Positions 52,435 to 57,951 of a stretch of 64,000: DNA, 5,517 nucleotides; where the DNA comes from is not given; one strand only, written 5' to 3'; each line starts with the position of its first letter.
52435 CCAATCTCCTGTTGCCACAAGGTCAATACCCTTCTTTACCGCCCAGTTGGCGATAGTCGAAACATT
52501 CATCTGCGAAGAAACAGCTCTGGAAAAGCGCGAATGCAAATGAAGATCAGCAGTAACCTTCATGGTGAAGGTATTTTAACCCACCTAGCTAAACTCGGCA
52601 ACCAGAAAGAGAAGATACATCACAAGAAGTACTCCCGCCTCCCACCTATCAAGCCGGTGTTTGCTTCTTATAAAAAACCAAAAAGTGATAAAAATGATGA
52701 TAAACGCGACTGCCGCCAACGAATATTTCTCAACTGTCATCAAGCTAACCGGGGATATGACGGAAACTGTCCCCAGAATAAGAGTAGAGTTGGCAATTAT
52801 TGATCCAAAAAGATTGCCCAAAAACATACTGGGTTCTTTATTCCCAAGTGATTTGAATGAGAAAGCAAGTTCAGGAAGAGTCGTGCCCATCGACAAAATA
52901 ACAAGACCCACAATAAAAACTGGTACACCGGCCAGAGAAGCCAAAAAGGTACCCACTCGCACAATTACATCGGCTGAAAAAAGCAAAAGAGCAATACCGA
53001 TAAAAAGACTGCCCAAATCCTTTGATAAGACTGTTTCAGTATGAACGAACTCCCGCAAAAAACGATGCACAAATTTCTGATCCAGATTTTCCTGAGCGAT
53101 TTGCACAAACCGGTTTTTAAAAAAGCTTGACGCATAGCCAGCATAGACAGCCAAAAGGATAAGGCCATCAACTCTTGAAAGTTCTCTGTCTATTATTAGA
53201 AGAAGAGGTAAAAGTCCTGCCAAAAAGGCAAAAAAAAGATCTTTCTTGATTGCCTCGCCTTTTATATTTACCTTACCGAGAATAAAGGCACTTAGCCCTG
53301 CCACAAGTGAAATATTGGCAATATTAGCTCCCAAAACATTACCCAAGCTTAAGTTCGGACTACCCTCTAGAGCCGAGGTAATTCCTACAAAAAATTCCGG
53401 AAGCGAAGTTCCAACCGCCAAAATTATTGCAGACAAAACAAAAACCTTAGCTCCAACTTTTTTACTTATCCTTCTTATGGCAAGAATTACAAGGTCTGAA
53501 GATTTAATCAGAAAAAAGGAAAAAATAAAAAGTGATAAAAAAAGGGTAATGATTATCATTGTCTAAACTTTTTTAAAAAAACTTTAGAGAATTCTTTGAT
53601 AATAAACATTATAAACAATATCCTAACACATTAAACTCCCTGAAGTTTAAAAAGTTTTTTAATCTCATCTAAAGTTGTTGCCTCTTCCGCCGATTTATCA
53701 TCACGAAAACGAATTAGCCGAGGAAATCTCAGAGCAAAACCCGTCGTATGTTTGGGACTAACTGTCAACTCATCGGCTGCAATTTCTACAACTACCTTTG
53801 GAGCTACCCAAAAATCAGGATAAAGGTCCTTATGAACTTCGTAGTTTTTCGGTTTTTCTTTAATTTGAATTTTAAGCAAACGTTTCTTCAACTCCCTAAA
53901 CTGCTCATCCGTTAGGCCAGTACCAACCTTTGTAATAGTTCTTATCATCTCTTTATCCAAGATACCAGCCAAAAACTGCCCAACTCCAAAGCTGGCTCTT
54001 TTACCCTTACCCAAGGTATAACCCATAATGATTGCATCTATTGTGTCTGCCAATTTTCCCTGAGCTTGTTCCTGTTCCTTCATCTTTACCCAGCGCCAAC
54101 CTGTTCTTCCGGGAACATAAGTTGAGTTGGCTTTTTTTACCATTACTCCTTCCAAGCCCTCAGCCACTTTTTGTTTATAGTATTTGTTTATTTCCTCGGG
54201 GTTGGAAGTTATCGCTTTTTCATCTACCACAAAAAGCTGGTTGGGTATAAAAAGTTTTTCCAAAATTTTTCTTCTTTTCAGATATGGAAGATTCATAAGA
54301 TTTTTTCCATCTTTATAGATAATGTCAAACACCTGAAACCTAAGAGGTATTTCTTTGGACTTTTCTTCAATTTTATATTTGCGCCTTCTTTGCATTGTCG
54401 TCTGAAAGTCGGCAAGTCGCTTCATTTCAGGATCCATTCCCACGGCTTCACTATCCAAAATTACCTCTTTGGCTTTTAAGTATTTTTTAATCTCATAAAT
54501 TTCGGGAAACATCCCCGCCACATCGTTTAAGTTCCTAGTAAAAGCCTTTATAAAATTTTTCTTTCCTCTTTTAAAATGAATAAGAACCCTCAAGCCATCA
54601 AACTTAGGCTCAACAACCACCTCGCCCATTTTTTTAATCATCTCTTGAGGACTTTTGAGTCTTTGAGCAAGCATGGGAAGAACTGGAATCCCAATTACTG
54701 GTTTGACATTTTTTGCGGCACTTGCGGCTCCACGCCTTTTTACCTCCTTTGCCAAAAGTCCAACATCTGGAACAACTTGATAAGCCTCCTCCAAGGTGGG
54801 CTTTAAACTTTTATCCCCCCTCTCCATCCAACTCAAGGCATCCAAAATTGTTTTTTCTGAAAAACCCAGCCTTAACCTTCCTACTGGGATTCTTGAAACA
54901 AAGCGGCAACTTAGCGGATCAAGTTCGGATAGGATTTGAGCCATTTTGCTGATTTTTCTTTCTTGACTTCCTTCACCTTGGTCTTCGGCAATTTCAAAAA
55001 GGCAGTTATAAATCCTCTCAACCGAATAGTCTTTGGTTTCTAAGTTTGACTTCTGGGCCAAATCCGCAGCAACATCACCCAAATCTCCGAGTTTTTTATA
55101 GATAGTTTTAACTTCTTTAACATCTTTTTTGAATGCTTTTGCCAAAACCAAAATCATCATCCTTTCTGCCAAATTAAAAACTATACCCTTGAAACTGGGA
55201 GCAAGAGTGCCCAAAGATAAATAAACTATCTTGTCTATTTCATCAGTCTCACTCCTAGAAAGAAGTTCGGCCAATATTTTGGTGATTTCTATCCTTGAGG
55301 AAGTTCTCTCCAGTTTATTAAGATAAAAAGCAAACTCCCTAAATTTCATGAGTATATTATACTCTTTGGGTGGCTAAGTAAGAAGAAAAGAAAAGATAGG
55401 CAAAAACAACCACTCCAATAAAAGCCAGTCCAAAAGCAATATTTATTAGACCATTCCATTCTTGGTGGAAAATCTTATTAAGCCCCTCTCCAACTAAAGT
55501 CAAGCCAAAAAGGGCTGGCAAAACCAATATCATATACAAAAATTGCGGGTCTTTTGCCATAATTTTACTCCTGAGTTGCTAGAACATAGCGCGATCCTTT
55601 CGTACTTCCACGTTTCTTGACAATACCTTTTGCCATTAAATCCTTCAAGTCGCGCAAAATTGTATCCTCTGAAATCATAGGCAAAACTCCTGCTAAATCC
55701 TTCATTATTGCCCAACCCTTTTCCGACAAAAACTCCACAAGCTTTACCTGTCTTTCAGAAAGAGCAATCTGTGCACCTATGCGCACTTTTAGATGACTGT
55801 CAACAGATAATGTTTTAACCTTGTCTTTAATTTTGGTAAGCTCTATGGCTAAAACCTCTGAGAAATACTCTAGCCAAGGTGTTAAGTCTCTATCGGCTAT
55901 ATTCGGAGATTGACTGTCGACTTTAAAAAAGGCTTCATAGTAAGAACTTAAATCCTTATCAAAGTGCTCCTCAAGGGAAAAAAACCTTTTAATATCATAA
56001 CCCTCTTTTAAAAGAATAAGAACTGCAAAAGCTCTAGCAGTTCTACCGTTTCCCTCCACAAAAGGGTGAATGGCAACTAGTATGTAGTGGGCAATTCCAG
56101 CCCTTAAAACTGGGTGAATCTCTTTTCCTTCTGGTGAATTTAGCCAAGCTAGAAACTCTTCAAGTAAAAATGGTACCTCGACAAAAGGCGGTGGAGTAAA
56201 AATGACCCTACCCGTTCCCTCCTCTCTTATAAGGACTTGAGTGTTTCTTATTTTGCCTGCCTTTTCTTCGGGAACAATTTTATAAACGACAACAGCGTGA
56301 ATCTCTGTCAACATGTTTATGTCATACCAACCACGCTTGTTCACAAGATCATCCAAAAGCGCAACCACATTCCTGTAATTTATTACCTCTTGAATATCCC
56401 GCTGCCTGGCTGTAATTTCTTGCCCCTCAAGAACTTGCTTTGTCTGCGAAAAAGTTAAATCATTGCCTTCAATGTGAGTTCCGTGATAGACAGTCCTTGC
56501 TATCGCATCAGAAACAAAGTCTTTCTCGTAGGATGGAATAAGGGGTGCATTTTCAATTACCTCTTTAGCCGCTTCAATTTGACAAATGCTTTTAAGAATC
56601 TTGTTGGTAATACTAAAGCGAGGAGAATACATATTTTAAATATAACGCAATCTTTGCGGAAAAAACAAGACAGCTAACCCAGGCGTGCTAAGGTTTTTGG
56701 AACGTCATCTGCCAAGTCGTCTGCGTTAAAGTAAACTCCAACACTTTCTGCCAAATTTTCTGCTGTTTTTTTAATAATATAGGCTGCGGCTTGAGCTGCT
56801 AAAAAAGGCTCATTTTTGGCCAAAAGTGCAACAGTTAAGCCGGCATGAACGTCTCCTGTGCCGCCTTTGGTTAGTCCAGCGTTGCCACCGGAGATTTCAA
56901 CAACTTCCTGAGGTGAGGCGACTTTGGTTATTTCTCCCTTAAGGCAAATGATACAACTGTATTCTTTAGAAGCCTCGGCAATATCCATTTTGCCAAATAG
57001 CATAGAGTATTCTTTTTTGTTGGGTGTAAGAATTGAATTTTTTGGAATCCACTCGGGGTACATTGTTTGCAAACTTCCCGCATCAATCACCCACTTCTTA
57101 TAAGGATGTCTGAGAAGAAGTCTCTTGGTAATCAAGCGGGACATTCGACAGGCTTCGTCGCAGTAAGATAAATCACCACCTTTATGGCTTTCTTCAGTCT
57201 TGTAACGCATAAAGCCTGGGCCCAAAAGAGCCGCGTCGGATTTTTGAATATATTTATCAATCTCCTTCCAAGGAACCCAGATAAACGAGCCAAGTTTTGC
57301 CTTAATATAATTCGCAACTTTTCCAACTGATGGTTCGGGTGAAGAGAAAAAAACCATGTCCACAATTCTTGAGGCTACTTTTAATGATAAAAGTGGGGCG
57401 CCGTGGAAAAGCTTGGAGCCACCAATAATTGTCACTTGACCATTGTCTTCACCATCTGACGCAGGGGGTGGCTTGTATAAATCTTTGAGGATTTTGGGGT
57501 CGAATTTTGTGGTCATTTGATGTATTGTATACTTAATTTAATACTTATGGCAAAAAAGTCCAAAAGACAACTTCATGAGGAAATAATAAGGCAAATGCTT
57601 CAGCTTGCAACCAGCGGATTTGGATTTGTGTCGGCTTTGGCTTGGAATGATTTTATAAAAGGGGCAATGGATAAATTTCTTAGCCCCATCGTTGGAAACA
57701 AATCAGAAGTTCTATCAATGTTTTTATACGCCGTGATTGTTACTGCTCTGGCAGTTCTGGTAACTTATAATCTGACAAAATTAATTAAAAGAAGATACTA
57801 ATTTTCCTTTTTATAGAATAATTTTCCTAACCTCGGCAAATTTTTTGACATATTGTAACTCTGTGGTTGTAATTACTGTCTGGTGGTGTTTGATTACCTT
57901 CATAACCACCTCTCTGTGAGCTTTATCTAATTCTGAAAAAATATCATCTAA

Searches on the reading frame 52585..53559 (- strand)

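Call 51: search_protein_families(library=pfam, proteins=[window:52585-53559:-], max_evalue=0.001)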
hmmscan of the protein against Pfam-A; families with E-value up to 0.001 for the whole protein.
window:52585-53559:- (324 aa): 1 family
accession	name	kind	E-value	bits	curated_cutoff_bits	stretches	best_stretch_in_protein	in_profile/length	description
PF01699.29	Na_Ca_ex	-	4.6e-47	160.2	24.9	2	7-144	3-147/151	Sodium/calcium exchanger protein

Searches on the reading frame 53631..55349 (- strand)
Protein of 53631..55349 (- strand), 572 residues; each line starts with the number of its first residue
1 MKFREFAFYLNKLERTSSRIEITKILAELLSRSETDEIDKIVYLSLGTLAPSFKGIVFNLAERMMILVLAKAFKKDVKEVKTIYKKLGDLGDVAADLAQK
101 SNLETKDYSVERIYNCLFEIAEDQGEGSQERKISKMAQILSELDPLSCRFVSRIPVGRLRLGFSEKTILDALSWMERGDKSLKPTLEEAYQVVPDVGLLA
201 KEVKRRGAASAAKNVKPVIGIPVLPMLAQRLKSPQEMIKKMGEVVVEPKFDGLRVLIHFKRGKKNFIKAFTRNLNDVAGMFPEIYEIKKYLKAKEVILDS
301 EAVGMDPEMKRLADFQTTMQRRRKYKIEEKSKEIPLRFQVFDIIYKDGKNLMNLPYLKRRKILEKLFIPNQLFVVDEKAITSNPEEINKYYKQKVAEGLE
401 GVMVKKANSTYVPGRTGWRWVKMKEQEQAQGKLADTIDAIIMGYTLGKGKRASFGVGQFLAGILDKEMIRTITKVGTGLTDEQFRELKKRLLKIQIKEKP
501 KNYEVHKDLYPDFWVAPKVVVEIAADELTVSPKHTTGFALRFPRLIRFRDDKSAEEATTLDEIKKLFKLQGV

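Call 3: search_protein_families(library=pfam, proteins=[window:53631-55349:-], max_evalue=0.01)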
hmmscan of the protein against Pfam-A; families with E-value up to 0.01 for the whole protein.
window:53631-55349:- (572 aa): 5 families
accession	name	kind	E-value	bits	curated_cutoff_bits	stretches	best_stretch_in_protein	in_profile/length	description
PF01068.26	DNA_ligase_A_M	-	6e-51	173.5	26.2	1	225-424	1-204/204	ATP dependent DNA ligase domain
PF04675.19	DNA_ligase_A_N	-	1.3e-36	126.9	24.6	1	2-173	1-174/174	DNA ligase N terminus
PF04679.21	DNA_ligase_A_C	-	5.2e-21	75.3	27.5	1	455-552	4-94/94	ATP dependent DNA ligase C terminal region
PF09414.15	RNA_ligase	-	4.2e-05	24.2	27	1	243-422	2-169/171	RNA ligase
PF01331.24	mRNA_cap_enzyme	-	0.0015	18.8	29.6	0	333-369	87-123/194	mRNA capping enzyme, catalytic domain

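Call 4: search_protein_families(library=ncbifam, proteins=[window:53631-55349:-], max_evalue=0.01)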
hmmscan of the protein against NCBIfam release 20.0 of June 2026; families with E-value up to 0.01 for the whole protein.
window:53631-55349:- (572 aa): 13 families
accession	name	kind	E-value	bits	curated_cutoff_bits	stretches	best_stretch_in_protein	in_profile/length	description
TIGR00574.1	dnl1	superfamily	4.9e-119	398.4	217.8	1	58-568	2-527/527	ATP-dependent DNA ligase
NF041331.1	LigA_Halo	equivalog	2.2e-93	313.7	830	1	1-567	1-551/552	ATP-dependent DNA ligase LigA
NF002868.0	PRK03180.1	equivalog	4.6e-72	243.3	641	1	3-567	3-506/509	ATP-dependent DNA ligase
NF006701.0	PRK09247.1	equivalog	1.7e-57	195.6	543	1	4-568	2-536/540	ATP-dependent DNA ligase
TIGR04120.1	DNA_lig_bact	equivalog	2.7e-53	181.8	400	1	5-566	2-525/526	cisplatin damage response ATP-dependent DNA ligase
NF007210.0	PRK09632.1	equivalog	7.6e-50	170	989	1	211-557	466-777/781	ATP-dependent DNA ligase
TIGR02779.1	NHEJ_ligase_lig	equivalog_domain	1.3e-49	169.1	227.75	1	244-558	16-301/302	non-homologous end-joining DNA ligase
TIGR02776.1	NHEJ_ligase_prk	equivalog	3.8e-40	138.3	373.2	1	245-559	8-294/587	DNA ligase D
NF004628.0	PRK05972.1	subfamily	6.8e-35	120.4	895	1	208-557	229-545/870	ATP-dependent DNA ligase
NF005796.0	PRK07636.1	subfamily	7.9e-28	97.4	337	1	223-459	3-219/275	ATP-dependent DNA ligase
NF006078.0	PRK08224.1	equivalog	3.4e-27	95.3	296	1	220-558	6-330/350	ATP-dependent DNA ligase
NF007211.0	PRK09633.1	equivalog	1.7e-20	72.9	774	1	242-506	16-273/610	DNA ligase D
NF006592.0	PRK09125.1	equivalog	1.1e-08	34.5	200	1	334-483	116-247/283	DNA ligase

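Call 69: search_protein_families(library=padloc, proteins=[window:53631-55349:-], max_evalue=0.001)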
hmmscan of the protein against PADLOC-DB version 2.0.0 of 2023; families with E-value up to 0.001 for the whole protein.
window:53631-55349:- (572 aa): 0 families

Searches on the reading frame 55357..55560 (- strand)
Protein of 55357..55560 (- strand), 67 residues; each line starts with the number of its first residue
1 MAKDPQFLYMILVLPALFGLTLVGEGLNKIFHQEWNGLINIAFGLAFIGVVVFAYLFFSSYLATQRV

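Call 3: search_protein_families(library=pfam, proteins=[window:55357-55560:-], max_evalue=0.01)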
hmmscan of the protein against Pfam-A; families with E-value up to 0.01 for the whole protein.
window:55357-55560:- (67 aa): 0 families

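Call 4: search_protein_families(library=ncbifam, proteins=[window:55357-55560:-], max_evalue=0.01)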
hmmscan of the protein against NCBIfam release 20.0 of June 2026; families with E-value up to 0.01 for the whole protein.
window:55357-55560:- (67 aa): 0 families

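Call 69: search_protein_families(library=padloc, proteins=[window:55357-55560:-], max_evalue=0.001)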
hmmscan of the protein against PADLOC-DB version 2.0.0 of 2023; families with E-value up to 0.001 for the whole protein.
window:55357-55560:- (67 aa): 0 families
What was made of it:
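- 55357..55560 (-): Small conserved two-helix membrane ORF (67 aa) between fic2 and lig2. No Pfam, NCBIfam or PADLOC match (calls 3, 4, 69).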

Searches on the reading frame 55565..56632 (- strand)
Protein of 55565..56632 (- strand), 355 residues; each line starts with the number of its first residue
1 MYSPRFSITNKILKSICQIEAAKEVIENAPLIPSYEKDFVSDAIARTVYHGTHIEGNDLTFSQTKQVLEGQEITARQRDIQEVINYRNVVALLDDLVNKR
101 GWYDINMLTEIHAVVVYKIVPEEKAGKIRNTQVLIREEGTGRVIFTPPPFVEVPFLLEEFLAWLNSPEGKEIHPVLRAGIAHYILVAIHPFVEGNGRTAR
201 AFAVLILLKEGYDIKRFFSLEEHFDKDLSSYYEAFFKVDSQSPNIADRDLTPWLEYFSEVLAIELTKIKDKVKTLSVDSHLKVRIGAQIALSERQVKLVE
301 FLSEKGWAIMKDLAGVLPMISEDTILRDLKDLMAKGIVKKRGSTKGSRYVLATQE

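Call 3: search_protein_families(library=pfam, proteins=[window:55565-56632:-], max_evalue=0.01)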
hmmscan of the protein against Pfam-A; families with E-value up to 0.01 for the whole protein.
window:55565-56632:- (355 aa): 2 families
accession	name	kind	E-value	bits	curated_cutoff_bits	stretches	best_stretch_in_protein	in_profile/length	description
PF02661.23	Fic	-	3.8e-19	69.7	24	1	102-207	1-93/93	Fic/DOC family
PF08220.18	HTH_DeoR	-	0.0026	17.9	21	1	294-340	1-46/57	DeoR-like helix-turn-helix domain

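Call 4: search_protein_families(library=ncbifam, proteins=[window:55565-56632:-], max_evalue=0.01)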
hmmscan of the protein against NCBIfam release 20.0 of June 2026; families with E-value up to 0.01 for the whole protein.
window:55565-56632:- (355 aa): 8 families
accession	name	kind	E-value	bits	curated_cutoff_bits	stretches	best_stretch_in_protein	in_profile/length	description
NF046030.1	ProtAdlyltaseSoFic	equivalog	4.1e-16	58.9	550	1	108-346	113-343/361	protein adenylyltransferase Fic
TIGR01550.1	DOC_P1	subfamily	1.7e-07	31.4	38.65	1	183-216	60-93/122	type II toxin-antitoxin system death-on-curing family toxin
TIGR02613.1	mob_myst_B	hypoth_equivalog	3.3e-06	27.1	124.4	1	181-214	115-148/186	mobile mystery protein B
NF041381.1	XopAC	subfamily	5.7e-06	25.3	450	1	105-202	306-406/451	XopAC/AvrAC family type III secretion system effector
NF045983.1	ProtAdnltaseVbhT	equivalog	7.5e-06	25.3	800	1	99-215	50-161/419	type II toxin-antitoxin system protein adenylyltransferase VbhT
TIGR01884.1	cas_HTH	subfamily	4.7e-05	22.9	60.2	1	287-351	136-198/202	CRISPR-associated CARF protein Csa3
NF046029.1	ProtAdlyltaseNmFic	equivalog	0.0014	18.4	230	1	105-210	29-118/177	protein adenylyltransferase Fic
NF041397.1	TranRegGlpR_Halo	equivalog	0.0097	15.6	300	0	293-340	5-51/253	HTH-type transcriptional regulator GlpR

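Call 69: search_protein_families(library=padloc, proteins=[window:55565-56632:-], max_evalue=0.001)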
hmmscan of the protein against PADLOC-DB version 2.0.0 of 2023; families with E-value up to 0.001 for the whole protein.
window:55565-56632:- (355 aa): 11 families
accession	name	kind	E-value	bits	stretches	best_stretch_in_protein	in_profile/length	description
PDLC03963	SoFic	-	1.8e-46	157.2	1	12-350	25-349/361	-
PDLC04840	PDC-S04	-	6.5e-20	69.8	1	35-208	3-175/227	-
PDLC04966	PDC-S24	-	4e-14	50.3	1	104-211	233-340/497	-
PDLC04836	PDC-S04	-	5.2e-12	43.5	1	47-210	29-186/244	-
PDLC04837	PDC-S04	-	2.1e-11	41.6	1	47-210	29-186/234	-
PDLC04839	PDC-S04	-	1.1e-10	39.5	1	99-226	55-178/205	-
PDLC04838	PDC-S04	-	2e-09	35.6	1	99-215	59-170/209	-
PDLC01434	CasR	-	2.8e-05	22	1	281-351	117-182/191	"CAS-I,CAS-II,CAS-III,CAS-IV,CAS-V,CAS-VI; associated_signaling"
PDLC01268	CasR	-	3.9e-05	21.7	1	283-347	115-172/179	"CAS-I,CAS-II,CAS-III,CAS-IV,CAS-V,CAS-VI; associated_signaling"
PDLC04842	PDC-S04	-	0.0002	19.1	1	96-210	35-133/202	-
PDLC01879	CARF3--CARF_TM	-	0.00068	17.3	0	289-350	152-208/222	-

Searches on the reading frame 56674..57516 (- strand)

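Call 51: search_protein_families(library=pfam, proteins=[window:56674-57516:-], max_evalue=0.001)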
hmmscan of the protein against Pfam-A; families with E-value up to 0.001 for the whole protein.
window:56674-57516:- (280 aa): 1 family
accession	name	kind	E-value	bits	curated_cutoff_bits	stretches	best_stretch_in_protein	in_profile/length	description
PF01256.23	Carb_kinase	-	3.8e-28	99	27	1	28-273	1-241/242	NAD(P)H-hydrate dehydratase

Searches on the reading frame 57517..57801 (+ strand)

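Call 51: search_protein_families(library=pfam, proteins=[window:57517-57801:+], max_evalue=0.001)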
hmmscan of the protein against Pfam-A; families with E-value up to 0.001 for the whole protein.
window:57517-57801:+ (94 aa): 1 family
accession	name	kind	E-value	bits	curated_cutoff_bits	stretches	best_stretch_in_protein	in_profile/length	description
PF18898.5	DUF5654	-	1.1e-18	67.4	23.8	1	21-92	3-70/71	Family of unknown function (DUF5654)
